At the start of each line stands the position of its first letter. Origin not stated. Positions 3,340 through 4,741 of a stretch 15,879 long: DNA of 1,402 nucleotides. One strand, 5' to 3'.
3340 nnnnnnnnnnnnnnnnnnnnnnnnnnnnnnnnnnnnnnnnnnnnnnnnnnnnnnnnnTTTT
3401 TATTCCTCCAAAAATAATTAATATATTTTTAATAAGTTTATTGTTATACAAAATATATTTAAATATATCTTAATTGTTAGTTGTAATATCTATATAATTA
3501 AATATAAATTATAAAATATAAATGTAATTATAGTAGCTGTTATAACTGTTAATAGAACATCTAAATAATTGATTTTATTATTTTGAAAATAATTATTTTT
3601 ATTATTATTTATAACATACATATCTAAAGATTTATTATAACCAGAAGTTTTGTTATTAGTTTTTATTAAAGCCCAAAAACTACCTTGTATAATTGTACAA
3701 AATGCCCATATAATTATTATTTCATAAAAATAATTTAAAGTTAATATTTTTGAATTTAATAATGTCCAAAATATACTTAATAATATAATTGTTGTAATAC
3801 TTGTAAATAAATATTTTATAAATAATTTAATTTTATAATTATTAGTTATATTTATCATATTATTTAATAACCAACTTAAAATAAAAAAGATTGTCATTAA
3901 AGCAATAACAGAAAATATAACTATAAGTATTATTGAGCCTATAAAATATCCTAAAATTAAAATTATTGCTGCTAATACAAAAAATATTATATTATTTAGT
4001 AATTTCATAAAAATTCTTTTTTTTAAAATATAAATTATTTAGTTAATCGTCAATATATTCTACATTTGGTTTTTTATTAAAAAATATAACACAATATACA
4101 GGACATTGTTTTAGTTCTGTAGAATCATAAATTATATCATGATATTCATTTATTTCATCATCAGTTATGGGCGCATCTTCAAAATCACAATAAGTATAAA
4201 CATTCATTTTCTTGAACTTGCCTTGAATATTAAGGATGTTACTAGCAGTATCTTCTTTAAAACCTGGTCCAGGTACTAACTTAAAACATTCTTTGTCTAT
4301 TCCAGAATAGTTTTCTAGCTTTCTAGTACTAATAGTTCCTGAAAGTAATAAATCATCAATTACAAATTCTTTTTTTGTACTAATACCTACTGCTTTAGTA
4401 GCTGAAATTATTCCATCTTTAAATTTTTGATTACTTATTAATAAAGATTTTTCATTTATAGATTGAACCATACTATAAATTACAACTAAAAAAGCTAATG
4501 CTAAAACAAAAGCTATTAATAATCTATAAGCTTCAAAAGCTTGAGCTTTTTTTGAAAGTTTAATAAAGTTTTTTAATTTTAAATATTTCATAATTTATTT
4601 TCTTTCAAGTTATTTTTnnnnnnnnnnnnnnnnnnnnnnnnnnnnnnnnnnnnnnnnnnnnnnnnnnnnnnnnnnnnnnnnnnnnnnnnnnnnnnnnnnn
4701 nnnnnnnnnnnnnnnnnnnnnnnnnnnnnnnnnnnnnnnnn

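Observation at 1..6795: Paralog-rich archaeal type IV pilus-like operon: platform protein followed by seven tandem pilin-like genes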

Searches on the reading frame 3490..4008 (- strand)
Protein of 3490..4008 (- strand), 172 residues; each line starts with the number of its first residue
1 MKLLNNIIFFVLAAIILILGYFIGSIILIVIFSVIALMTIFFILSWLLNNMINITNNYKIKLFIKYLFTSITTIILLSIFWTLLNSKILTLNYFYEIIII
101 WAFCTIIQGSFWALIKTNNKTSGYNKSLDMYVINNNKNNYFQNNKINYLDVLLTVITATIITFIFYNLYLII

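Call 7: search_protein_families(library=pfam, max_evalue=1, proteins=[window:3490-4008:-])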
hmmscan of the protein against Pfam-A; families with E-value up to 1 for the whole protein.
window:3490-4008:- (172 aa): 0 families

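Call 9: search_protein_families(library=ncbifam, max_evalue=1, proteins=[window:3490-4008:-])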
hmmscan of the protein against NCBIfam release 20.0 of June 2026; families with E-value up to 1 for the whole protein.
window:3490-4008:- (172 aa): 0 families

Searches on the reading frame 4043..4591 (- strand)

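Call 7: search_protein_families(library=pfam, max_evalue=1, proteins=[window:4043-4591:-])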
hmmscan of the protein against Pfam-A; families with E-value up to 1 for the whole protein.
window:4043-4591:- (182 aa): 0 families

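Call 9: search_protein_families(library=ncbifam, max_evalue=1, proteins=[window:4043-4591:-])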
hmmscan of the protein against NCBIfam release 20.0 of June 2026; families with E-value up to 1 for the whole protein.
window:4043-4591:- (182 aa): 1 family
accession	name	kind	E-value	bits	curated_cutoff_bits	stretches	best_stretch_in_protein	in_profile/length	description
TIGR00894.1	2A0114euk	subfamily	0.096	11.2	626.45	1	12-76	6-71/465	Na(+)-dependent inorganic phosphate cotransporter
